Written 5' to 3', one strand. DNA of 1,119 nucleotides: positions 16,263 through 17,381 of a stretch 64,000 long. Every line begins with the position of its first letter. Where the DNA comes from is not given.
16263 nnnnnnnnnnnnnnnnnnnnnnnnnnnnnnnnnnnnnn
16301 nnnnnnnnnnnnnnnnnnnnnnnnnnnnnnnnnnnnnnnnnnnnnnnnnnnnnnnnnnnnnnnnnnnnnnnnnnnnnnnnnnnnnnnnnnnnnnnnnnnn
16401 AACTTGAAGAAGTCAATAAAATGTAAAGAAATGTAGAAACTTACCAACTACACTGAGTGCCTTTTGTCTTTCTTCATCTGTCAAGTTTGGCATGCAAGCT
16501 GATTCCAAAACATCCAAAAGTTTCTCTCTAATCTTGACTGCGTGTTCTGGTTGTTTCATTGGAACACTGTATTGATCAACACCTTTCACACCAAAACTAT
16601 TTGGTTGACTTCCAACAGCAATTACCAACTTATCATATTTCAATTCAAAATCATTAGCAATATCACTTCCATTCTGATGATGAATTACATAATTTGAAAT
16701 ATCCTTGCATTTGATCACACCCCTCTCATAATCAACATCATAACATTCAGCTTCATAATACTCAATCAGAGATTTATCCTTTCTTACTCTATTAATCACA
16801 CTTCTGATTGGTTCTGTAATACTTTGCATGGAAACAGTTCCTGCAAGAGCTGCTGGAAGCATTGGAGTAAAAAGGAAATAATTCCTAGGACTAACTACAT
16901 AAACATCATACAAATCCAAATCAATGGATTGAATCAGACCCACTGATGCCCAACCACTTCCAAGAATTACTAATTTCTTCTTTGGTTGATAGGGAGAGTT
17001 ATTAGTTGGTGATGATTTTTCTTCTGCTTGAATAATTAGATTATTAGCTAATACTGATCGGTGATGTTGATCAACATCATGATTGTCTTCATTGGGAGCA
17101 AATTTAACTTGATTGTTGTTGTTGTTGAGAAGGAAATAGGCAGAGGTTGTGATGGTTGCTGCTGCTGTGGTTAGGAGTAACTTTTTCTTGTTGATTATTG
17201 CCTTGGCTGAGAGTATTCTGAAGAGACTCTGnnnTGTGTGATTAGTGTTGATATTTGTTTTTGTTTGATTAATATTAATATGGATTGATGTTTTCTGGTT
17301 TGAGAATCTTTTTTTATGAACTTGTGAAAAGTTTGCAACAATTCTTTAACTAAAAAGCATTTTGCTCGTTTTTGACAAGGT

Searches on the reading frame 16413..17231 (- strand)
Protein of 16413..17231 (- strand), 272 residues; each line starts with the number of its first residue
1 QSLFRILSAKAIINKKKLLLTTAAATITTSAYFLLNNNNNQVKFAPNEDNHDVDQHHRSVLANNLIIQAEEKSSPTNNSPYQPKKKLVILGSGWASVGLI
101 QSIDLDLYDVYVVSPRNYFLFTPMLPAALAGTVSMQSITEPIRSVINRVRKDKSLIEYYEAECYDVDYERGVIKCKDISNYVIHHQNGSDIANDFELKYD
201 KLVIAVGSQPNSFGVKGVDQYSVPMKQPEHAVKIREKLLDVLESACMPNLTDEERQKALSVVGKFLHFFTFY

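Call 59: search_protein_families(library=pfam, proteins=[window:16413-17231:-], max_evalue=0.0001)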
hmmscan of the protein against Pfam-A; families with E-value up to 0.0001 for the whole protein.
window:16413-17231:- (272 aa): 1 family
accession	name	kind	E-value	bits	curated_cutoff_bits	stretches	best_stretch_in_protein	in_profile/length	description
PF07992.20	Pyr_redox_2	-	5.8e-15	55.9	26.1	1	86-240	2-142/291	Pyridine nucleotide-disulphide oxidoreductase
